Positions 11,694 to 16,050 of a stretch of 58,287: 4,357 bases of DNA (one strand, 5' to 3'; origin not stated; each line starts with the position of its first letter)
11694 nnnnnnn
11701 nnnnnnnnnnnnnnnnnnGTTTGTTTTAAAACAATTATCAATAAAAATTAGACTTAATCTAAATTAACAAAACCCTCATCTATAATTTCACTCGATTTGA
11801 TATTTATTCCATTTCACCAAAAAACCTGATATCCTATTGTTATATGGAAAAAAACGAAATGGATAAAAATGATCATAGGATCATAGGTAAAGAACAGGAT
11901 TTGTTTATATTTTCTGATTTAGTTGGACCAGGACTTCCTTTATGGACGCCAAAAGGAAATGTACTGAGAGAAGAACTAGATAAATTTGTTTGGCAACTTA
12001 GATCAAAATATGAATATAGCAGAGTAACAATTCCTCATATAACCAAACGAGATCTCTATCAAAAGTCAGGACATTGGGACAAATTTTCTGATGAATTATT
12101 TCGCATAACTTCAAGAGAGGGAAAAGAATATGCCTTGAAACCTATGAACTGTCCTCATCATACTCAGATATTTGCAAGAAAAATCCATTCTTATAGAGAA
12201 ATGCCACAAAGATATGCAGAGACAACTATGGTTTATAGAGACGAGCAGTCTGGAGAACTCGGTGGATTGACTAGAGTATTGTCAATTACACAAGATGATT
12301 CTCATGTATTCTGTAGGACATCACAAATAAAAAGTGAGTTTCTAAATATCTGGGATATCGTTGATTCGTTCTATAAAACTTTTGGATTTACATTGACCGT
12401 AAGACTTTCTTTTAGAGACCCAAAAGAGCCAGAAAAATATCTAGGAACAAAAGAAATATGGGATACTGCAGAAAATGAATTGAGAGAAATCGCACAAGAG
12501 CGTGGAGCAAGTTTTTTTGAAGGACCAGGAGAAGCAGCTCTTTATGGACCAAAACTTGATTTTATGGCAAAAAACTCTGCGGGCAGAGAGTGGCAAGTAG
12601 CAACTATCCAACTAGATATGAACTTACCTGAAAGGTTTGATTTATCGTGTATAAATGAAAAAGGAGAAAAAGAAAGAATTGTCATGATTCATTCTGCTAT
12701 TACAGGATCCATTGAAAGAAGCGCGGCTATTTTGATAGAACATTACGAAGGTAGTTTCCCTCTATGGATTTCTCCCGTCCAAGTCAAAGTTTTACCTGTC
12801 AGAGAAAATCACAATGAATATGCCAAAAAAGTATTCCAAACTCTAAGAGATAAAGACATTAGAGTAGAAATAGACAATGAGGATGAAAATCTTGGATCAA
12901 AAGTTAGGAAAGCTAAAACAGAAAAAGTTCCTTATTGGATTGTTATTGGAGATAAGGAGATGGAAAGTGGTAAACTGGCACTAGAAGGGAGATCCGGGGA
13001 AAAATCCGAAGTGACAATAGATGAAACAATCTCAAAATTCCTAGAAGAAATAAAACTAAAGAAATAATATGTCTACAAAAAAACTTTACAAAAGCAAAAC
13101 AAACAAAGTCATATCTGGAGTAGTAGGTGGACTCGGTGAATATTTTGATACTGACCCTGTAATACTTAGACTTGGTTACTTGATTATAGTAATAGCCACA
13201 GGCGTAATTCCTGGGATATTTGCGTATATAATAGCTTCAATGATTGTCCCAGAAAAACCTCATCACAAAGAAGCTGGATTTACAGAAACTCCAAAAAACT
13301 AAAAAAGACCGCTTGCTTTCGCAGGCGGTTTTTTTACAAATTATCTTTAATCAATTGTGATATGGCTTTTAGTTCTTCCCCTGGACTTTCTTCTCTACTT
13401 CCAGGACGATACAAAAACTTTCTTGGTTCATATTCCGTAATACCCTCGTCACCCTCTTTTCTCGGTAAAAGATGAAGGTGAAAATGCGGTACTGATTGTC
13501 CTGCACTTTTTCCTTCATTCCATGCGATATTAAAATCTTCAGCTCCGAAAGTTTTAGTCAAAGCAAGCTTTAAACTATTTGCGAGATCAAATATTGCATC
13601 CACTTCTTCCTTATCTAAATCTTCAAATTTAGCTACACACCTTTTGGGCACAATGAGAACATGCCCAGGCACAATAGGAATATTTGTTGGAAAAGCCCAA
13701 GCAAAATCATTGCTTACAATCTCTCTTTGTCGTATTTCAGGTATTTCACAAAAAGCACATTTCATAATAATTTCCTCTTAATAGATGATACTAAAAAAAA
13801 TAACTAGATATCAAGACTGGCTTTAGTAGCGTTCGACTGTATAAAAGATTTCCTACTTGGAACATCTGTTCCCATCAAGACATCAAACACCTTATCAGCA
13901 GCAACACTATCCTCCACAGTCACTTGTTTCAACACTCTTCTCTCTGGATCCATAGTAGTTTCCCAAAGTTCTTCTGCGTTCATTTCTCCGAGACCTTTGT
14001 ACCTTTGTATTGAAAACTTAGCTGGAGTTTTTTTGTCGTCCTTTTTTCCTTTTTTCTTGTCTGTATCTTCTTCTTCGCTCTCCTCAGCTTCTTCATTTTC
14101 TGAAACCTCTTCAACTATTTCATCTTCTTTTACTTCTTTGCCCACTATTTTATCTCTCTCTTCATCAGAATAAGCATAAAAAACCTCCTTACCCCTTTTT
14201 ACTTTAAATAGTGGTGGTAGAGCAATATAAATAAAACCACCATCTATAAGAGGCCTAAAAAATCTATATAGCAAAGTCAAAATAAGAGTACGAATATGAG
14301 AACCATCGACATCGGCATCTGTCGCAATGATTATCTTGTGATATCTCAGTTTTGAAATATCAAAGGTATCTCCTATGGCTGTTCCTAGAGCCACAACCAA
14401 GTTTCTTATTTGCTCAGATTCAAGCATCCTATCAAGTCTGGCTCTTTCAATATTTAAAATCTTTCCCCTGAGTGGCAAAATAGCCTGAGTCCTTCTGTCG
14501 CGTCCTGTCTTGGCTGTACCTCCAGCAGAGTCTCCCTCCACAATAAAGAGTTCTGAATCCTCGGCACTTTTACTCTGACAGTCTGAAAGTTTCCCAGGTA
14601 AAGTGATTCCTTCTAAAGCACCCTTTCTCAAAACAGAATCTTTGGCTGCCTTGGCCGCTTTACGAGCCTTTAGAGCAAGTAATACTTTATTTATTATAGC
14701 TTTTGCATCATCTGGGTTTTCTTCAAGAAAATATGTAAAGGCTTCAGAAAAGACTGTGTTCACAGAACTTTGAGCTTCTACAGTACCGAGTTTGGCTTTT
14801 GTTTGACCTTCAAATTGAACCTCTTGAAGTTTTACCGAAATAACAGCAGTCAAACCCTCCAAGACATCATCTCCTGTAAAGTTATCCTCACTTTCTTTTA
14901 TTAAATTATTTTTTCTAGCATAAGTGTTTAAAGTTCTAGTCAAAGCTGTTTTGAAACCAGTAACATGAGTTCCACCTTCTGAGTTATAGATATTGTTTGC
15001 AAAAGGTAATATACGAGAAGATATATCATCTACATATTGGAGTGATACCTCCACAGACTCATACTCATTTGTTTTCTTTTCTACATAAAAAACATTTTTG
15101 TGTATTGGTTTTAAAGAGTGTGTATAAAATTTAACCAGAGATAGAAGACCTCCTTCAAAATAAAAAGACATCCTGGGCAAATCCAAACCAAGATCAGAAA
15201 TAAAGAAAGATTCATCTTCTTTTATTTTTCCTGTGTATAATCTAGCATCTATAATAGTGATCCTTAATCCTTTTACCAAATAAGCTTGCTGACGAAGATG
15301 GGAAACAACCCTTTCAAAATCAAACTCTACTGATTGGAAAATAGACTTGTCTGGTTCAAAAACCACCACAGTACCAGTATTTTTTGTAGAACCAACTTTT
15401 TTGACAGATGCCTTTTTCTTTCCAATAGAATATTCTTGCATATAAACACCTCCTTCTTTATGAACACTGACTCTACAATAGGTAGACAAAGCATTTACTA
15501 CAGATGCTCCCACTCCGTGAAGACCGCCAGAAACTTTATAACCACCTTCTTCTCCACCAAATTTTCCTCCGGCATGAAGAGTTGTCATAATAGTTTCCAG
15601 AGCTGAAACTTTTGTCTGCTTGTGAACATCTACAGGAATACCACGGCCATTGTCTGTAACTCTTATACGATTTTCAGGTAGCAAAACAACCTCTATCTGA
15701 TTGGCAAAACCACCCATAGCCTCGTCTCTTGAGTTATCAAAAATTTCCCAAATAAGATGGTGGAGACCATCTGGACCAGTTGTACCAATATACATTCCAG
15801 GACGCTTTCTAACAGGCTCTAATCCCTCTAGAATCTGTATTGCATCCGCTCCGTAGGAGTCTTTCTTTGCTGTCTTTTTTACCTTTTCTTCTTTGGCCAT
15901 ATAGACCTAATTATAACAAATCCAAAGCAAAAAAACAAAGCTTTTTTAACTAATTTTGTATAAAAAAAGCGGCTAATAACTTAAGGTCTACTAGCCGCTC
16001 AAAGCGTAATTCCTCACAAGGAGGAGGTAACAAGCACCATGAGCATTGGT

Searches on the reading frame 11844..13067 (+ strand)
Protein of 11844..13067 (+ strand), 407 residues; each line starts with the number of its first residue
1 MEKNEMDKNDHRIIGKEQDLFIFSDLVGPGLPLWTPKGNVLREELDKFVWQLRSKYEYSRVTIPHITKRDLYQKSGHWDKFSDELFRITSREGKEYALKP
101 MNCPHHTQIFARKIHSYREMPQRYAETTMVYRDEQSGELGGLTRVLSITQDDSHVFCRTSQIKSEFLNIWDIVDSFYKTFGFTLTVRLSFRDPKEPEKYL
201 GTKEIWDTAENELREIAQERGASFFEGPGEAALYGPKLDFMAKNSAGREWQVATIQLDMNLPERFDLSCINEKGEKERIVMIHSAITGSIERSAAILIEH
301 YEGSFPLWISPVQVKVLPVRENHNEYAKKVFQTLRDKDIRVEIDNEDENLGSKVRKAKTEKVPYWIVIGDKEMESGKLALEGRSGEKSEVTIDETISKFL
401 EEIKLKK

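Call 19: find_encoding_contigs(protein=window:11844-13067:+, flank=10000, max_places=4)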
Protein window:11844-13067:+ (407 aa): no gene with exactly this product is on record in the collection.
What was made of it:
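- Tried and rejected: Looking up window 11844-13067 failed, probably because the called start differs (call 19).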

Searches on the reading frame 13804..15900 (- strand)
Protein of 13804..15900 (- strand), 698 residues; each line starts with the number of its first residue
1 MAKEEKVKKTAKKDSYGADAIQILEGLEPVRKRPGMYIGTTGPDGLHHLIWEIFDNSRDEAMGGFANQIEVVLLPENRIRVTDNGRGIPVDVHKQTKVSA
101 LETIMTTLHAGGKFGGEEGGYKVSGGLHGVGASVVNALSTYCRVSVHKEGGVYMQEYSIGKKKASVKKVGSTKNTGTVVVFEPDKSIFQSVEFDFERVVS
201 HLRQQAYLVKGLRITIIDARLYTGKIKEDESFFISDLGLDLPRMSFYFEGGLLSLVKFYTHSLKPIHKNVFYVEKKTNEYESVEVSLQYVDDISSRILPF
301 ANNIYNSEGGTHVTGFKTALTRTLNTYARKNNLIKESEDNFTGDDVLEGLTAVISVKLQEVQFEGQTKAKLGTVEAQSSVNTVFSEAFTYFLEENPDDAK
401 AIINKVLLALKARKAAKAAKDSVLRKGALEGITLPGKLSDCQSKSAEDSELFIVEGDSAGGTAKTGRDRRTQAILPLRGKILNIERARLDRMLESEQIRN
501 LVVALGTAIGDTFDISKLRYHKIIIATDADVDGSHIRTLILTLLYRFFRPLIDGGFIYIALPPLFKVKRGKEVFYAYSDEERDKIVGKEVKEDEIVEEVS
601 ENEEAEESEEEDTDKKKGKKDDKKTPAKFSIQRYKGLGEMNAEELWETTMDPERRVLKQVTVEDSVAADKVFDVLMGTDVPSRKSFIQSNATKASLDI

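Call 24: find_encoding_contigs(protein=window:13804-15900:-, flank=10000, max_places=4)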
Protein window:13804-15900:- (698 aa): 1 contig read that carries it; 1 place shown.
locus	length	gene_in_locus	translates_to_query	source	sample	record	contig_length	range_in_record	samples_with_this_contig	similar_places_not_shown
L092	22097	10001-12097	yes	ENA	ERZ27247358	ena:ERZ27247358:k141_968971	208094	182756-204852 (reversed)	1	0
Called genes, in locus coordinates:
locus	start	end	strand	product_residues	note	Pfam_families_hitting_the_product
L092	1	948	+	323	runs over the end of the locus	PF00389:2-Hacid_dh, PF02826:2-Hacid_dh_C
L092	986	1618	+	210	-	PF01386:Ribosomal_L25p, PF14693:Ribosomal_TL5_C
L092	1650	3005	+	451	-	PF13406:SLT_2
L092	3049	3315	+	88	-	PF01197:Ribosomal_L31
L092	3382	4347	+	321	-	PF03462:PCRF, PF00472:RF-1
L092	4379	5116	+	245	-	PF00318:Ribosomal_S2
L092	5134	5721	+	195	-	PF00889:EF_TS, PF22566:UBA_8 (weak), PF25025:EF-Ts_N (weak)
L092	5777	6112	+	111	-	-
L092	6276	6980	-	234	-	-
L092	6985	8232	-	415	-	PF13506:Glyco_transf_21, PF03142:Chitin_synth_2 (faint), PF13641:Glyco_tranf_2_3, PF13704:Glyco_tranf_2_4 (faint), PF00535:Glycos_transf_2, PF10111:Glyco_tranf_2_2, PF13632:Glyco_trans_2_3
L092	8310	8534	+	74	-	PF07866:DUF1653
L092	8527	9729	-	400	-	PF01409:tRNA-synt_2d, PF03147:FDX-ACB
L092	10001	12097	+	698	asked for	PF02518:HATPase_c, PF00204:DNA_gyraseB, PF01751:Toprim, PF00986:DNA_gyraseB_C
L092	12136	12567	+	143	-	PF11969:DcpS_C, PF01230:HIT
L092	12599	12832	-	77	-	PF04024:PspC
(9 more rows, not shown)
